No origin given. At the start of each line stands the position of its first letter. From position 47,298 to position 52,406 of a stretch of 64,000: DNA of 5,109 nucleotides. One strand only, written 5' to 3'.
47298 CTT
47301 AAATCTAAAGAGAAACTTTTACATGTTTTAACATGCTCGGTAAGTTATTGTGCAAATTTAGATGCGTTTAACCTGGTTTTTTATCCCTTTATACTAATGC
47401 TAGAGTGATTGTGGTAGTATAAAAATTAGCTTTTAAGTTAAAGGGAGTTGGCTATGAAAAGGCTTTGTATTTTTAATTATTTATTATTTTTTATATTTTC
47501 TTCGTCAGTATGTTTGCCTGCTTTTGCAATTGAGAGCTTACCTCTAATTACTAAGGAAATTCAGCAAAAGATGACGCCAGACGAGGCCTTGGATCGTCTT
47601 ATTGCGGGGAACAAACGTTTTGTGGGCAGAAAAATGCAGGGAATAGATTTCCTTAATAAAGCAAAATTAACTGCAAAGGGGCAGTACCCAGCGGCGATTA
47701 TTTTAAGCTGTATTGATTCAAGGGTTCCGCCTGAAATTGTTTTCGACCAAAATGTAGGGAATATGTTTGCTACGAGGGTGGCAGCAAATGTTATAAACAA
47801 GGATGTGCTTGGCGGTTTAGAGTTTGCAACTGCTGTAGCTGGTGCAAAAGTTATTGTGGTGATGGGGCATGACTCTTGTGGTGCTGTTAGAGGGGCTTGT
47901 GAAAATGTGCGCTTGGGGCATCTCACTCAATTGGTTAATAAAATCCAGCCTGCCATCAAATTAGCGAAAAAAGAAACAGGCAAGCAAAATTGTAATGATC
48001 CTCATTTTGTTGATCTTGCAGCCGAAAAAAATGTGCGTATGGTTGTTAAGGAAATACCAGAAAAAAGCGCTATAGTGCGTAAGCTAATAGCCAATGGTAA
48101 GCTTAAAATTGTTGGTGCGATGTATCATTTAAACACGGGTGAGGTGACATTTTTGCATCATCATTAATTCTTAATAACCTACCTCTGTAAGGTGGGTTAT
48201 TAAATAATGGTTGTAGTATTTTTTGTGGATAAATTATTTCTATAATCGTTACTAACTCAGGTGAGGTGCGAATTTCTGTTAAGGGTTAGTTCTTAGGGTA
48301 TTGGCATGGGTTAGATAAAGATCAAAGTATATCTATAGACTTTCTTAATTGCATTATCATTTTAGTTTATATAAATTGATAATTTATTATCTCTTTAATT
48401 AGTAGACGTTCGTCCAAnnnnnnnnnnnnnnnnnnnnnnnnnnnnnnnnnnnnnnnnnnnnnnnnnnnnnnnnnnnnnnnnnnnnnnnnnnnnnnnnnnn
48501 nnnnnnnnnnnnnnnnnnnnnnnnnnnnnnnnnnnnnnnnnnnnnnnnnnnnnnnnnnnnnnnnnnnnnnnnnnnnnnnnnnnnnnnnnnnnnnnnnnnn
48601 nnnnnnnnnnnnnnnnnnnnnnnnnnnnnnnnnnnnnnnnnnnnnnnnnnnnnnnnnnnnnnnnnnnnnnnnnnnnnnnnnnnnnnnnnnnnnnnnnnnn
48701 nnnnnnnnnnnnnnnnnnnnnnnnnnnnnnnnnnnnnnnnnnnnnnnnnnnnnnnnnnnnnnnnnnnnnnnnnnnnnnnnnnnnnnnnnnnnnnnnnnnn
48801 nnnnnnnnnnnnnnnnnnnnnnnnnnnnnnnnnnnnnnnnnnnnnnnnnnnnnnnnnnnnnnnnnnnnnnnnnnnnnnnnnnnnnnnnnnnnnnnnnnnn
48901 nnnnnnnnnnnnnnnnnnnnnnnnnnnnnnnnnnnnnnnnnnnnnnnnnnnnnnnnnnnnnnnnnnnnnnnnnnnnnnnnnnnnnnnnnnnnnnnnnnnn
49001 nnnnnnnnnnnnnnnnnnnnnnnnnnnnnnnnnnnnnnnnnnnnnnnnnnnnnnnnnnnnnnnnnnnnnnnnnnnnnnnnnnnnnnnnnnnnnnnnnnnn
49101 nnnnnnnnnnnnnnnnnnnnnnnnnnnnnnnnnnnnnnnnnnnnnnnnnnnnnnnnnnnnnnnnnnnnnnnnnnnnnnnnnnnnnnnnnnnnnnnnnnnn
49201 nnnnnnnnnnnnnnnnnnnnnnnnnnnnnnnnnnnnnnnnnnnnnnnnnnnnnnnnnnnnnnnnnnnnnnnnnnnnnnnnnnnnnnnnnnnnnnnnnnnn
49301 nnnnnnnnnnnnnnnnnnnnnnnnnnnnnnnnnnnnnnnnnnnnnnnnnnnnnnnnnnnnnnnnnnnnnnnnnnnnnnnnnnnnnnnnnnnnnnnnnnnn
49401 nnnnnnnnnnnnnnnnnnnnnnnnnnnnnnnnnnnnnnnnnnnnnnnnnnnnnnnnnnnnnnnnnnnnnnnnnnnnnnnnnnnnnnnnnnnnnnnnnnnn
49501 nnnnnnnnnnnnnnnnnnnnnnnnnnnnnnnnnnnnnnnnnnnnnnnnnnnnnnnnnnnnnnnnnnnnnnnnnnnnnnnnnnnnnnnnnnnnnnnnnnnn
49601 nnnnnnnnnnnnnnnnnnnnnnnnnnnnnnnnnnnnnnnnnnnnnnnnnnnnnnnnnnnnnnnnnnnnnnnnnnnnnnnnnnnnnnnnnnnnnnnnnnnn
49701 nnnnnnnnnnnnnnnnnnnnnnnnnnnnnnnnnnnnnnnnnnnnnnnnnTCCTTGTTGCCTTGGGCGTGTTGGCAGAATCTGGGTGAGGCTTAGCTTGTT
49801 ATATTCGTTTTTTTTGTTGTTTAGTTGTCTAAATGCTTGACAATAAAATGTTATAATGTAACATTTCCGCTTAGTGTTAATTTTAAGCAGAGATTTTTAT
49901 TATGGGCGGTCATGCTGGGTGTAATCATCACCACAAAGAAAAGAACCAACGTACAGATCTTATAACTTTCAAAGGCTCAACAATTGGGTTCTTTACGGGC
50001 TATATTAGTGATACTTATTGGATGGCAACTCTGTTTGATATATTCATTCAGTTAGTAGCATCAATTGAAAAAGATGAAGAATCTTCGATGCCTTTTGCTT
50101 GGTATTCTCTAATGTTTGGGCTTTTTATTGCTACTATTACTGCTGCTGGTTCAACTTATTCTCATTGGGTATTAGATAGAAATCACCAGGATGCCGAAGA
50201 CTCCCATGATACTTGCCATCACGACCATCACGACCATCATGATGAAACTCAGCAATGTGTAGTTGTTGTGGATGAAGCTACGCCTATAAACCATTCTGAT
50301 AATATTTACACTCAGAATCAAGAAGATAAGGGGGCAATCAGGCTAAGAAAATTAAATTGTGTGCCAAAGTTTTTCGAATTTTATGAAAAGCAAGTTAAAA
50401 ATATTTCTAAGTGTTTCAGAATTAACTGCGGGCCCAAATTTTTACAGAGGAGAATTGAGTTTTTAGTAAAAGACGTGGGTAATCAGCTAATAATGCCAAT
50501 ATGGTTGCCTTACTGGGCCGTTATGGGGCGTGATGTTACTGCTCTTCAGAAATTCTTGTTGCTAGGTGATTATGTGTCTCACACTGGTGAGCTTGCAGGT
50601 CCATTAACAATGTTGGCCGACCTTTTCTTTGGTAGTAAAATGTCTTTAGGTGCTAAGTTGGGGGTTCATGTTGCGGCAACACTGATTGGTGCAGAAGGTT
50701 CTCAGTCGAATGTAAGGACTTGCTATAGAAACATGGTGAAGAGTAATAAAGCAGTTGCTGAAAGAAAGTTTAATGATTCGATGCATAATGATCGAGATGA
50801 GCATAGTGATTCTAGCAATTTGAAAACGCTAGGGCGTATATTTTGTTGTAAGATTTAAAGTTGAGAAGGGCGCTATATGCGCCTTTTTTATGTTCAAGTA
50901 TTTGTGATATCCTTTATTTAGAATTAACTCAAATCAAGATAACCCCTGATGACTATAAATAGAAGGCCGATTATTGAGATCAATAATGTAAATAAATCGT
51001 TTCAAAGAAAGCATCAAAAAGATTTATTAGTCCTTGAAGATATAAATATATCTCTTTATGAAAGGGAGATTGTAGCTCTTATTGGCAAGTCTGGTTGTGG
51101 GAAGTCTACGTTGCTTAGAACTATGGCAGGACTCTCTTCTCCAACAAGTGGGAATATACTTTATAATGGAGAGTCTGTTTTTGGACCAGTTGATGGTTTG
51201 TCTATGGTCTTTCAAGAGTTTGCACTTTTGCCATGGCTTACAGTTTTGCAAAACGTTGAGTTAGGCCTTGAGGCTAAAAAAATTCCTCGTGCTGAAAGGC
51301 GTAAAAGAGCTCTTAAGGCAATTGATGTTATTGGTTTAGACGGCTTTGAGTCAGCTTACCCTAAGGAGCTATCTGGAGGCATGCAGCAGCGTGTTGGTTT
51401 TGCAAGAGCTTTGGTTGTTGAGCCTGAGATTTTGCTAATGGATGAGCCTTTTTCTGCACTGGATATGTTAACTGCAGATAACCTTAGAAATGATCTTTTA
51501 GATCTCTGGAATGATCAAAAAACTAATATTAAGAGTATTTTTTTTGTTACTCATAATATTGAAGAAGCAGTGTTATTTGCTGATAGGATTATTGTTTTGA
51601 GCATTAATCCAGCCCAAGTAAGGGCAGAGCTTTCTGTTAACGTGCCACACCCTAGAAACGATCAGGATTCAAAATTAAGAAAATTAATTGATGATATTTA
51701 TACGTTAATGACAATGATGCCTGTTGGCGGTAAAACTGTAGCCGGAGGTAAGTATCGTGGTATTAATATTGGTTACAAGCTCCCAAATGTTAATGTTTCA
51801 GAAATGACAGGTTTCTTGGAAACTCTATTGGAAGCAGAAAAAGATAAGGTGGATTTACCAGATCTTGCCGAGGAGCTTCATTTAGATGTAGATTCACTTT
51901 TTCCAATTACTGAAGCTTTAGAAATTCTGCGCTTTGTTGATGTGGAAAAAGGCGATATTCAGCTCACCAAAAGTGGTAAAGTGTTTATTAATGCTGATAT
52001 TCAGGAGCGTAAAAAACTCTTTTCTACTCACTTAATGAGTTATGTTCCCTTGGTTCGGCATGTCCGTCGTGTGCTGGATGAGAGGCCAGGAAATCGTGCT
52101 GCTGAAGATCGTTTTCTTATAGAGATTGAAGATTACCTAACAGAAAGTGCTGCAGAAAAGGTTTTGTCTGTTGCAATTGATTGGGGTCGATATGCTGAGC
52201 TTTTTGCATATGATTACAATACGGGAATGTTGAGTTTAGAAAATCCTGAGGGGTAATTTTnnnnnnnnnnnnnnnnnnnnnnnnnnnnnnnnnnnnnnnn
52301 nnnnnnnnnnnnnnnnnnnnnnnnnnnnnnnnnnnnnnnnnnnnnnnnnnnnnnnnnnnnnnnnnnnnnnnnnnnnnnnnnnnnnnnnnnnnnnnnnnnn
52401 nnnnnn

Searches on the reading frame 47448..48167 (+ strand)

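Call 21: search_protein_families(library=pfam, proteins=[window:47448-48167:+], max_evalue=0.001)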
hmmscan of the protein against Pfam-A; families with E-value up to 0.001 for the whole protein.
window:47448-48167:+ (239 aa): 1 family
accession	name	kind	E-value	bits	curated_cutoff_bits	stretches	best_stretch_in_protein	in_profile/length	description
PF00484.24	Pro_CA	-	5.4e-40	137.6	25.7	1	83-233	1-156/156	Carbonic anhydrase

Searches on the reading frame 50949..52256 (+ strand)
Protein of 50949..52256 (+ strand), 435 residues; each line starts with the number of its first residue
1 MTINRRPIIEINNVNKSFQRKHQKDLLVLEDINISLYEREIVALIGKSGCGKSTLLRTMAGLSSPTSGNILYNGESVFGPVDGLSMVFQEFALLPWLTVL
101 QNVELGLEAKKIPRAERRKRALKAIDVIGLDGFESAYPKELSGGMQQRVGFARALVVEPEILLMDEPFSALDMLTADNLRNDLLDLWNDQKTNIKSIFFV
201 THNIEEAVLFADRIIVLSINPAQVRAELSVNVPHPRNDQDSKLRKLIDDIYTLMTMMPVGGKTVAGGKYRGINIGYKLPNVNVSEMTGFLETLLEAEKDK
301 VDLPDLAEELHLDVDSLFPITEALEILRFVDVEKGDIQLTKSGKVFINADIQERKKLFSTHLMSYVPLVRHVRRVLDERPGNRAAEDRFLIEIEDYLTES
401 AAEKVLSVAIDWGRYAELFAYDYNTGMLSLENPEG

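Call 21: search_protein_families(library=pfam, proteins=[window:50949-52256:+], max_evalue=0.001)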
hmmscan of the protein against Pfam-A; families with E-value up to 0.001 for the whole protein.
window:50949-52256:+ (435 aa): 4 families
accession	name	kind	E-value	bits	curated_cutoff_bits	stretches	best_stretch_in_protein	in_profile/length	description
PF09821.14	AAA_assoc_C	-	3e-45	154.1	27.6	1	304-422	1-119/119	C-terminal AAA-associated domain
PF00005.33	ABC_tran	-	1.1e-32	113.9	25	1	29-168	1-136/137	ABC transporter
PF13304.12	AAA_21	-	7.8e-06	26.6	27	0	41-65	1-25/304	AAA domain, putative AbiEii toxin, Type IV TA system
PF13401.12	AAA_22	-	7.8e-05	23.4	27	0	38-206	4-128/130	AAA domain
